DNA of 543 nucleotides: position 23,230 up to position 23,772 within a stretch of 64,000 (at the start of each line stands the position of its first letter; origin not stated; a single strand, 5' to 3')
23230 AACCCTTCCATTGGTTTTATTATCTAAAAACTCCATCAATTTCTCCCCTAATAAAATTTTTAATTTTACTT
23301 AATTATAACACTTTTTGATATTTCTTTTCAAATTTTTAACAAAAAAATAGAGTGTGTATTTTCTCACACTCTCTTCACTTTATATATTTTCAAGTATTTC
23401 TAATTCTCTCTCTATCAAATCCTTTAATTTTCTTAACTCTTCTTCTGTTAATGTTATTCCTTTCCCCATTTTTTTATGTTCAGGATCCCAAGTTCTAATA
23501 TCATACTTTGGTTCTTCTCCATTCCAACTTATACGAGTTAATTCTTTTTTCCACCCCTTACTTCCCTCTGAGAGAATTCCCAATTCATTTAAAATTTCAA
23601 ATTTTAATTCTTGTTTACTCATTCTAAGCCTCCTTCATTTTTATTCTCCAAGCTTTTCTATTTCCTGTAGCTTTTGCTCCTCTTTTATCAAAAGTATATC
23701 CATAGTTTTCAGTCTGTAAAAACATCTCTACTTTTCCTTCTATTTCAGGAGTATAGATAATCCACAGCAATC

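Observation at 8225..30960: About 22 kb AT-rich accessory/defence island with every cargo gene on the minus strand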

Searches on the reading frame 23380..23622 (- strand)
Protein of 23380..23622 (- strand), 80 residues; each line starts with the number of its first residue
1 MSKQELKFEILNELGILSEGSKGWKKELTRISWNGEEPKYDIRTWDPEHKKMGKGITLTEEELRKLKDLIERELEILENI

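Call 7: search_protein_families(library=pfam, proteins=[window:23380-23622:-], max_evalue=0.01)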
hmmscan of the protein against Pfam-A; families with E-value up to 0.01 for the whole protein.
window:23380-23622:- (80 aa): 1 family
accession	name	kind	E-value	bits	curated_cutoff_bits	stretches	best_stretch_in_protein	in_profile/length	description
PF02229.22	PC4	-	3.3e-13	49.4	25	1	22-68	3-51/52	Transcriptional Coactivator p15 (PC4)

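Call 8: search_protein_families(library=padloc, proteins=[window:23380-23622:-], max_evalue=0.01)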
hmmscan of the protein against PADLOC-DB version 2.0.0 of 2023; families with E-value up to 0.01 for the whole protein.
window:23380-23622:- (80 aa): 0 families

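Call 26: search_protein_families(library=ncbifam, proteins=[window:23380-23622:-], max_evalue=0.001)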
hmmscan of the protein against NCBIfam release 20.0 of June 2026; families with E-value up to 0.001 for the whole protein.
window:23380-23622:- (80 aa): 0 families

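Call 46: search_dna_similar(query=window:23380-23622:-, collection=plasmids, mode=protein, max_evalue=0.01, max_rows=30, rows=spread)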
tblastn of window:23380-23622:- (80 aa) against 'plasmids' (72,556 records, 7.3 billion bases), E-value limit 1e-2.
Records with a match: 42; places in all: 43; records where one place covers at least 80% of the query: 0.
Best place of each record, by identity: 60-80% 9; <60% 33.
By first word of the organism name: Enterococcus 15; Lactococcus 12; Bacillus 3; Listeria 3; Acetoanaerobium 1; Clostridium 1; Niallia 1; Cetobacterium 1; Fusobacteria 1; Peribacillus 1; and 3 more.
By predicted mobility (MOB-suite, as given by PLSDB): non-mobilizable 23; conjugative 12; mobilizable 7.
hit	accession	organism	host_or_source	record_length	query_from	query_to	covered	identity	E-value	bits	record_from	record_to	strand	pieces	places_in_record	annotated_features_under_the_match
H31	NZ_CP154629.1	Acetoanaerobium noterae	cell culture,Sludge of a digestion ...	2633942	4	59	70%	75.0%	4e-21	92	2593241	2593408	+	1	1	none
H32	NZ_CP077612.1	Clostridium estertheticum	single colony,bovine feces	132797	5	59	69%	67.3%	6e-17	80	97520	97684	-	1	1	PC4/YdbC family ssDNA-binding protein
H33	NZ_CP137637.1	Niallia sp. XMNu-256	-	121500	5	59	69%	63.6%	6e-17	80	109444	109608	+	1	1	PC4/YdbC family ssDNA-binding protein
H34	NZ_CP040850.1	Enterococcus faecium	chicken,young chicken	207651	5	59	69%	63.6%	8e-16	77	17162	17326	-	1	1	PC4/YdbC family ssDNA-binding protein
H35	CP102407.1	Fusobacteria bacterium ZRK30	pure culture,cold seep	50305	1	59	74%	55.9%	1e-13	71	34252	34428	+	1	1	PC4/YdbC family ssDNA-binding protein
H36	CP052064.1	Bacillus thuringiensis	soil sample,soil sample from Harissa ...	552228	4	59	70%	57.1%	6e-13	69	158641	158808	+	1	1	hypothetical protein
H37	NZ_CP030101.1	Listeria monocytogenes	Environment,water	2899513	15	59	56%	68.9%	8e-14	71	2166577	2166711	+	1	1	none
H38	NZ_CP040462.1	Enterococcus sp. M190262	Homo sapiens,whole organism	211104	3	59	71%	54.4%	1e-12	67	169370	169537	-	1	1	PC4/YdbC family ssDNA-binding protein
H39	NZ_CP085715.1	Peribacillus asahii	single cell,soil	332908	3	59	71%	54.4%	9e-12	65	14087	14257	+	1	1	none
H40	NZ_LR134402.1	Listeria monocytogenes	Homo sapiens,Vein blood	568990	15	59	56%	66.7%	1e-13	71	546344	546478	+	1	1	PC4/YdbC family ssDNA-binding protein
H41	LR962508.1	Enterococcus faecalis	-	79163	4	58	69%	54.5%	6e-14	72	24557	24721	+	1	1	none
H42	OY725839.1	Subdoligranulum variabile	-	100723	5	59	69%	52.7%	4e-14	72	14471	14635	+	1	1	record has no annotation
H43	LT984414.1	Lactococcus piscium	Beef Carpaccio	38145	4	58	69%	52.7%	2e-11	64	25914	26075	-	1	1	Transcriptional Coactivator p15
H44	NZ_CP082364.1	Bacillus badius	bacterial cell,soil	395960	1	59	74%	47.5%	5e-11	63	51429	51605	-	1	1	PC4/YdbC family ssDNA-binding protein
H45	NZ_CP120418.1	Lactococcus sp. bn62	pig,lung sample of a healthy pig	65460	5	59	69%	50.9%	1e-10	62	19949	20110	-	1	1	none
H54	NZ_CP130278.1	Lactococcus lactis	Single cell,Dairy fermentation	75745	2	59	73%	43.1%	5e-7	52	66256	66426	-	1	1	PC4/YdbC family ssDNA-binding protein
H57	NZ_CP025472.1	Enterococcus mundtii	Homo sapiens,cell culture,adult feces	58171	6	59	68%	44.4%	6e-5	46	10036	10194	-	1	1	PC4/YdbC family ssDNA-binding protein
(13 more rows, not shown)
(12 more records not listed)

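Call 48: get_annotated_region(hit=H32, flank=7000)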
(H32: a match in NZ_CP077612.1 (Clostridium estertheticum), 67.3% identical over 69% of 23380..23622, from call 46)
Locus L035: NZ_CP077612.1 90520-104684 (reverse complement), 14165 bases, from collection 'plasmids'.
description: Clostridium estertheticum strain CF005 plasmid pCF005-B, complete sequence
organism: Clostridium estertheticum (NCBI taxid 238834)
taxonomy: Bacteria; Bacillota; Clostridia; Eubacteriales; Clostridiaceae; Clostridium; Clostridium estertheticum
host: -; source: single colony,bovine feces; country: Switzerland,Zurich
typing (MOB-suite, as given by PLSDB): non-mobilizable
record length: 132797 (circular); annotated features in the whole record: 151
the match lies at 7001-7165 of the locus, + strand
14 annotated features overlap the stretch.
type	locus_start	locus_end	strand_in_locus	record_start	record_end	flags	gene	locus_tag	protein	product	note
CDS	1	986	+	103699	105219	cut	-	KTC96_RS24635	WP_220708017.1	class I SAM-dependent DNA methyltransferase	-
CDS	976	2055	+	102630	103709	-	-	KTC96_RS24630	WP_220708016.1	PDDEXK nuclease domain-containing protein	-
CDS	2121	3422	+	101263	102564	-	-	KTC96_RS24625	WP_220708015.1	restriction endonuclease subunit S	GO:0006304 - DNA modification [Evidence IEA]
CDS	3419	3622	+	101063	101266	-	-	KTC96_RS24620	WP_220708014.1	hypothetical protein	-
CDS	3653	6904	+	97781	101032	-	-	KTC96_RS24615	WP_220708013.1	type I restriction endonuclease subunit R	-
CDS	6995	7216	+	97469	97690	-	-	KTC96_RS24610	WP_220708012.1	PC4/YdbC family ssDNA-binding protein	GO:0006355 - regulation of DNA-templated transcription [Evidence IEA]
CDS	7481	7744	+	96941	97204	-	-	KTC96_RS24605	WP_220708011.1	hypothetical protein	-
CDS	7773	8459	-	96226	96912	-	-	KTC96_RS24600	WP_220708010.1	VanZ family protein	-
CDS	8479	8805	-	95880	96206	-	-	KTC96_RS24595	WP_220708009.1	PadR family transcriptional regulator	-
CDS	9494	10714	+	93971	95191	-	-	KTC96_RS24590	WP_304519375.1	Fic family protein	-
CDS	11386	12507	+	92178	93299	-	-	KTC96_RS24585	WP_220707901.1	hypothetical protein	-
CDS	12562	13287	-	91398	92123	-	-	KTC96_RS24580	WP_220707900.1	LytTR family DNA-binding domain-containing protein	-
CDS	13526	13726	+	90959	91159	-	-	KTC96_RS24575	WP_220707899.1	hypothetical protein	-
CDS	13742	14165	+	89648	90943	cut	-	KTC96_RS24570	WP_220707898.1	GHKL domain-containing protein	-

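Call 49: get_annotated_region(hit=H33, flank=7000)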
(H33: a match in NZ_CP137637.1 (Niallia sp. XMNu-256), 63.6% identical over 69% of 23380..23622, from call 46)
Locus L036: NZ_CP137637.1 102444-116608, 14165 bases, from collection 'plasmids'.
description: Niallia sp. XMNu-256 plasmid unnamed1, complete sequence
organism: Niallia sp. XMNu-256 (NCBI taxid 3082444)
taxonomy: Bacteria; Bacillota; Bacilli; Bacillales; Bacillaceae; Niallia; Niallia sp. XMNu-256
host: -; source: -; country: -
typing (MOB-suite, as given by PLSDB): non-mobilizable
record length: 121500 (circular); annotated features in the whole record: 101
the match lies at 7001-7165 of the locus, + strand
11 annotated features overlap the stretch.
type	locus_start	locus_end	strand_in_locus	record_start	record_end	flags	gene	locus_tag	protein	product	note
CDS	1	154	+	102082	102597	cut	-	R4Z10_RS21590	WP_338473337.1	hypothetical protein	-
CDS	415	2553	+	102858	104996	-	-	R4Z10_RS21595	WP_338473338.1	class I SAM-dependent DNA methyltransferase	-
CDS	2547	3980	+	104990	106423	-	-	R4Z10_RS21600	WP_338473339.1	restriction endonuclease subunit S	-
CDS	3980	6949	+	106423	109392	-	-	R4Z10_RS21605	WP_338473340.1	type I restriction endonuclease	GO:0006304 - DNA modification [Evidence IEA]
CDS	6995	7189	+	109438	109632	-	-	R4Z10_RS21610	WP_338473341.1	PC4/YdbC family ssDNA-binding protein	GO:0006355 - regulation of DNA-templated transcription [Evidence IEA]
CDS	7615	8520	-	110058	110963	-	-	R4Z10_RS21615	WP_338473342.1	restriction endonuclease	GO:0009307 - DNA restriction-modification system [Evidence IEA]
CDS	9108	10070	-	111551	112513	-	-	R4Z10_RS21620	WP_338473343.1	DNA/RNA non-specific endonuclease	-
CDS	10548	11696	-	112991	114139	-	-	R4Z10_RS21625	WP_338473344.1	tyrosine-type recombinase/integrase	GO:0015074 - DNA integration [Evidence IEA]; GO:0006310 - DNA recombination [Evidence IEA]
CDS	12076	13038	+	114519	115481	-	-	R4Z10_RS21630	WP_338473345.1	helix-turn-helix domain-containing protein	-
CDS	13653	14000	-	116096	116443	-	-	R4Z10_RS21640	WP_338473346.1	DUF3870 domain-containing protein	-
CDS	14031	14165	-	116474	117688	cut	lhgO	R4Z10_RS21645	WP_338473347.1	L-2-hydroxyglutarate oxidase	-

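Call 50: get_annotated_region(hit=H34, flank=7000)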
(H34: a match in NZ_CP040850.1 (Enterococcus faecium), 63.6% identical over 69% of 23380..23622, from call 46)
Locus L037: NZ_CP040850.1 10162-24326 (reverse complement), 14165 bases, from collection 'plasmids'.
description: Enterococcus faecium strain F17E0263 plasmid p_unnamned1, complete sequence
organism: Enterococcus faecium (NCBI taxid 1352)
taxonomy: Bacteria; Bacillota; Bacilli; Lactobacillales; Enterococcaceae; Enterococcus; Enterococcus faecium
host: -; source: chicken,young chicken; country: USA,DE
typing (MOB-suite, as given by PLSDB): non-mobilizable; replicon rep_cluster_893
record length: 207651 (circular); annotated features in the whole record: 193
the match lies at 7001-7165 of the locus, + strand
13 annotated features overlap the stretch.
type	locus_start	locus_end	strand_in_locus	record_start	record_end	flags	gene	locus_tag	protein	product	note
CDS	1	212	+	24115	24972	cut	-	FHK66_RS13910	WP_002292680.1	ParA family protein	-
CDS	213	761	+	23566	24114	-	-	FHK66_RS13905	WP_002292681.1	hypothetical protein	-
CDS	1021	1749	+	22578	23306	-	-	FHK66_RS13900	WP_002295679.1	S8 family serine peptidase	GO:0006508 - proteolysis [Evidence IEA]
CDS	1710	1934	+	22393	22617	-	-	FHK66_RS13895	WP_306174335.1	S8 family serine peptidase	GO:0006508 - proteolysis [Evidence IEA]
CDS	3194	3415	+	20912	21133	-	-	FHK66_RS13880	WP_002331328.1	helix-turn-helix transcriptional regulator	-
CDS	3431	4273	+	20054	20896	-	-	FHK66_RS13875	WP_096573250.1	hypothetical protein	-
CDS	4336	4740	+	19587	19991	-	-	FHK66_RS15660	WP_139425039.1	exonuclease domain-containing protein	-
CDS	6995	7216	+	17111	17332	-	-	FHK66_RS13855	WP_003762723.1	PC4/YdbC family ssDNA-binding protein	GO:0006355 - regulation of DNA-templated transcription [Evidence IEA]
CDS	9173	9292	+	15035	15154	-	-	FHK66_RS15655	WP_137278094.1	SAM-dependent chlorinase/fluorinase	-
CDS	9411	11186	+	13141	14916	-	-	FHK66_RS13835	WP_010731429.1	DUF262 domain-containing protein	-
CDS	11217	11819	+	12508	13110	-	-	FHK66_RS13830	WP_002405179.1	hypothetical protein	-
CDS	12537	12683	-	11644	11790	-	-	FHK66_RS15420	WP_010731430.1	hypothetical protein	-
CDS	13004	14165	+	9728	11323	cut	-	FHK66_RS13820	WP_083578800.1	type I restriction-modification system subunit M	GO:0006306 - DNA methylation [Evidence IEA]; GO:0009307 - DNA restriction-modification system [Evidence IEA]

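Call 70: get_annotated_region(hit=H35, flank=6000)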
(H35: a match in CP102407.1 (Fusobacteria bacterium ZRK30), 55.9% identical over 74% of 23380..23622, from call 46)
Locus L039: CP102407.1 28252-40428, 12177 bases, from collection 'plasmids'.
description: Fusobacteria bacterium ZRK30 plasmid pZRK30-2, complete sequence
organism: Fusobacteria bacterium ZRK30 (NCBI taxid 2970471)
taxonomy: Bacteria; Fusobacteriota; ; ; ; ; Fusobacteria bacterium ZRK30
host: -; source: pure culture,cold seep; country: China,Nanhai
typing (MOB-suite, as given by PLSDB): non-mobilizable
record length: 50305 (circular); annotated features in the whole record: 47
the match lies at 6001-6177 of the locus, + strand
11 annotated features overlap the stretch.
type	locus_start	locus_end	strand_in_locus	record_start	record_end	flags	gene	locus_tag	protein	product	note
CDS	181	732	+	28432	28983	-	-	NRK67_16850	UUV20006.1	hypothetical protein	-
CDS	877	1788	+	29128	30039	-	-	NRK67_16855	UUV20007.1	hypothetical protein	-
CDS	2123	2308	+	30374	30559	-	-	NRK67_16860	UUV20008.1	hypothetical protein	-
CDS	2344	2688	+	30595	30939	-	-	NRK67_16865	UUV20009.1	hypothetical protein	-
CDS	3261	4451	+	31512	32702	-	-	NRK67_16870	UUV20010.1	tyrosine-type recombinase/integrase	-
CDS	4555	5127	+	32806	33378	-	-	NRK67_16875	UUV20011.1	hypothetical protein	-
CDS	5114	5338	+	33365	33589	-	-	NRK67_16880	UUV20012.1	hypothetical protein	-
CDS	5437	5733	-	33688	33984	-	-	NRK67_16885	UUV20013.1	hypothetical protein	-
CDS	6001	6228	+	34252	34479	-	-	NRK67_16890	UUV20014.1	PC4/YdbC family ssDNA-binding protein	-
CDS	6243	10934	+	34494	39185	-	-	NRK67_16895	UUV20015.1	AAA domain-containing protein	-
CDS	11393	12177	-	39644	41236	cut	-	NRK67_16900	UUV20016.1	sensor domain-containing diguanylate cyclase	-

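Call 71: get_annotated_region(hit=H38, flank=5000)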
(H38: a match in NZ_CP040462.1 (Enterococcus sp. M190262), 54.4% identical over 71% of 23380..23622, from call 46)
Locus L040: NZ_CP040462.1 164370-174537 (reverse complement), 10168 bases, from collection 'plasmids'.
description: Enterococcus sp. M190262 plasmid pM190262, complete sequence
organism: Enterococcus sp. M190262 (NCBI taxid 2582830)
taxonomy: Bacteria; Bacillota; Bacilli; Lactobacillales; Enterococcaceae; Enterococcus; Enterococcus sp. M190262
host: -; source: Homo sapiens,whole organism; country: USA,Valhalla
typing (MOB-suite, as given by PLSDB): conjugative; relaxase MOBP; mating-pair formation MPF_T
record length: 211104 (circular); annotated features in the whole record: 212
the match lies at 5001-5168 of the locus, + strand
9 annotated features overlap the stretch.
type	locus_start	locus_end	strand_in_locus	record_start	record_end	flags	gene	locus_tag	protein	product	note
CDS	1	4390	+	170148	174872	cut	-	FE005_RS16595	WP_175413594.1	SpaA isopeptide-forming pilin-related protein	-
CDS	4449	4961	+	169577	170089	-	-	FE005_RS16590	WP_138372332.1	hypothetical protein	-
CDS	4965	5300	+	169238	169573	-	-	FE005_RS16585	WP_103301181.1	PC4/YdbC family ssDNA-binding protein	GO:0006355 - regulation of DNA-templated transcription [Evidence IEA]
CDS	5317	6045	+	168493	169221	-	-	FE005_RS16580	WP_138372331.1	hypothetical protein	-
CDS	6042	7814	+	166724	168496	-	-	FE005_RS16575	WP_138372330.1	VirD4-like conjugal transfer protein, CD1115 family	-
CDS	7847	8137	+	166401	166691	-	-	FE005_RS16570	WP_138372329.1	hypothetical protein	-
CDS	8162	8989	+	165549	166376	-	-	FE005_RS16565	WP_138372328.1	hypothetical protein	-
CDS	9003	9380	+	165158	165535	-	-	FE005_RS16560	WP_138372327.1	PrgI family protein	-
CDS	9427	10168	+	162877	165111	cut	-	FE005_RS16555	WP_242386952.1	VirB4-like conjugal transfer ATPase, CD1110 family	-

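Call 72: get_annotated_region(hit=H44, flank=5000)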
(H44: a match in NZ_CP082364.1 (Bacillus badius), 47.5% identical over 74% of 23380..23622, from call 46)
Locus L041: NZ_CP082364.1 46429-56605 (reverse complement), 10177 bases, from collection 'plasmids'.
description: Bacillus badius strain NBPM-293 plasmid pPM400, complete sequence
organism: Bacillus badius (NCBI taxid 1455)
taxonomy: Bacteria; Bacillota; Bacilli; Bacillales; Bacillaceae; Bacillus; Bacillus badius
host: -; source: bacterial cell,soil; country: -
typing (MOB-suite, as given by PLSDB): non-mobilizable
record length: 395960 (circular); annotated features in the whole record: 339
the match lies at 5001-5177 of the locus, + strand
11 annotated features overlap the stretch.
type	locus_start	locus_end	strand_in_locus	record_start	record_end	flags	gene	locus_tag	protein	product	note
CDS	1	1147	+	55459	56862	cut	-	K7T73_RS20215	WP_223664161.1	toprim domain-containing protein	-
CDS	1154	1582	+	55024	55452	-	-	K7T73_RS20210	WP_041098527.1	hypothetical protein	-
CDS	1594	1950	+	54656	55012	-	-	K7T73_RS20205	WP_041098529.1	hypothetical protein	-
CDS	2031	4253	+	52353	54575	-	-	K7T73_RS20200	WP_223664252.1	VirD4-like conjugal transfer protein, CD1115 family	-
CDS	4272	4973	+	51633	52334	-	-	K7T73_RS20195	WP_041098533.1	type II secretion system F family protein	-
CDS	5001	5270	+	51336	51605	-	-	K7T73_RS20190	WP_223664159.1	PC4/YdbC family ssDNA-binding protein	-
CDS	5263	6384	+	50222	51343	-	-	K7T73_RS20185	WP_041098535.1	ATPase, T2SS/T4P/T4SS family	-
CDS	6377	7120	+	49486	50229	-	-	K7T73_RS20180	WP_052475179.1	type II secretion system F family protein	-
CDS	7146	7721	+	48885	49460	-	-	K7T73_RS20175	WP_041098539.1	hypothetical protein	-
CDS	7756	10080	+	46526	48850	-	-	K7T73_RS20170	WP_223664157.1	pLS20_p028 family conjugation system transmembrane protein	-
CDS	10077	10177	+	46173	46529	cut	-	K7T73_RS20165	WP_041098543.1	DUF5592 family protein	-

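Call 73: get_annotated_region(hit=H54, flank=5000)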
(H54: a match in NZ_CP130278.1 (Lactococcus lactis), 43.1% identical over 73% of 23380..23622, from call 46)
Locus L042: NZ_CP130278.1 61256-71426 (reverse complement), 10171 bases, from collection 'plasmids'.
description: Lactococcus lactis subsp. lactis strain UC06 plasmid pUC06A, complete sequence
organism: Lactococcus lactis (NCBI taxid 1360)
taxonomy: Bacteria; Bacillota; Bacilli; Lactobacillales; Streptococcaceae; Lactococcus; Lactococcus lactis
host: -; source: Single cell,Dairy fermentation; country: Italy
typing (MOB-suite, as given by PLSDB): mobilizable; replicon rep_cluster_1118,rep_cluster_1118; relaxase MOBV
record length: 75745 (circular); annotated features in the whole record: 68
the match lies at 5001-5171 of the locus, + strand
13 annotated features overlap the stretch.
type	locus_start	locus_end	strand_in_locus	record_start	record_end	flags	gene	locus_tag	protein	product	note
CDS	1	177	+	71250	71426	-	-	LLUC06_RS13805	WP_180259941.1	hypothetical protein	-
CDS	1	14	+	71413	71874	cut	-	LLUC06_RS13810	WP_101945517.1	hypothetical protein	-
CDS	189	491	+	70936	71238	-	-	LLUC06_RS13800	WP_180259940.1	hypothetical protein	-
CDS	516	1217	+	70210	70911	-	-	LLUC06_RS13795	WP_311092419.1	hypothetical protein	-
CDS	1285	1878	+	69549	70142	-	-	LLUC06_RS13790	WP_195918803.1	hypothetical protein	-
CDS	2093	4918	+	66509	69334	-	-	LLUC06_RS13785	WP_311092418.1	SpaA isopeptide-forming pilin-related protein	-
CDS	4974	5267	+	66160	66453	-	-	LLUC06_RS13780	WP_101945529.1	PC4/YdbC family ssDNA-binding protein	GO:0006355 - regulation of DNA-templated transcription [Evidence IEA]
CDS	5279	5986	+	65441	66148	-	-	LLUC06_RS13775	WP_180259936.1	hypothetical protein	-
CDS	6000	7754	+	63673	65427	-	-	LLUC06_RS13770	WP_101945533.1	VirD4-like conjugal transfer protein, CD1115 family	-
CDS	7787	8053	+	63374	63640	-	-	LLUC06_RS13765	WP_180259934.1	hypothetical protein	-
CDS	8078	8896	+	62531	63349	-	-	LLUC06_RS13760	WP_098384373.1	hypothetical protein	-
CDS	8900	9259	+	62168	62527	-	-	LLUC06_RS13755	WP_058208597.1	PrgI family mobile element protein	-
CDS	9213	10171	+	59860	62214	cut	-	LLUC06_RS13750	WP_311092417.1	VirB4-like conjugal transfer ATPase, CD1110 family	-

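Call 74: get_annotated_region(hit=H57, flank=5000)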
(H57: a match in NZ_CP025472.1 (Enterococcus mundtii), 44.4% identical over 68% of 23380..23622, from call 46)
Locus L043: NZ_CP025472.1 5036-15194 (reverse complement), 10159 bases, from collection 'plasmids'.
description: Enterococcus mundtii strain Pe161 plasmid pPe16101, complete sequence
organism: Enterococcus mundtii (NCBI taxid 53346)
taxonomy: Bacteria; Bacillota; Bacilli; Lactobacillales; Enterococcaceae; Enterococcus; Enterococcus mundtii
host: -; source: Homo sapiens,cell culture,adult feces; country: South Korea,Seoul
typing (MOB-suite, as given by PLSDB): conjugative; replicon Inc18; relaxase MOBP; mating-pair formation MPF_T
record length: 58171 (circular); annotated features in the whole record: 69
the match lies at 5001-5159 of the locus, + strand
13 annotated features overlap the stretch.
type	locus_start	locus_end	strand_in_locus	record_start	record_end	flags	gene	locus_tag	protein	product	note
CDS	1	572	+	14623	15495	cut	-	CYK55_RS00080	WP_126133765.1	LysM domain-containing protein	-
CDS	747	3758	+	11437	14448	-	-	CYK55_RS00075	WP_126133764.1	prealbumin-like fold domain-containing protein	-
CDS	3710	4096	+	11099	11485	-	-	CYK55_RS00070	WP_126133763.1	hypothetical protein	-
CDS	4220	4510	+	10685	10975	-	-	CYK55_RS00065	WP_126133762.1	hypothetical protein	-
CDS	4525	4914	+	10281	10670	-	-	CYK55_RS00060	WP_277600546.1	class A sortase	-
CDS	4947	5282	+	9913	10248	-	-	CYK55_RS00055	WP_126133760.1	PC4/YdbC family ssDNA-binding protein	GO:0006355 - regulation of DNA-templated transcription [Evidence IEA]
CDS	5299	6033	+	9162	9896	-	-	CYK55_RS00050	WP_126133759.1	hypothetical protein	-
CDS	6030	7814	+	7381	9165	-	-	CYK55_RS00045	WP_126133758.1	VirD4-like conjugal transfer protein, CD1115 family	-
CDS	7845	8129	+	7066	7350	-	-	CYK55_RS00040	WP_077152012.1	hypothetical protein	-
CDS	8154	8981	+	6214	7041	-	-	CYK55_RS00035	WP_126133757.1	hypothetical protein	-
CDS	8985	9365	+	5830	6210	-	-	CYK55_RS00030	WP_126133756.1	PrgI family mobile element protein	-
CDS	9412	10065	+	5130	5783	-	-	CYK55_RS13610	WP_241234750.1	hypothetical protein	-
CDS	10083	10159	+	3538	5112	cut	-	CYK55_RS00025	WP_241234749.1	VirB4-like conjugal transfer ATPase, CD1110 family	-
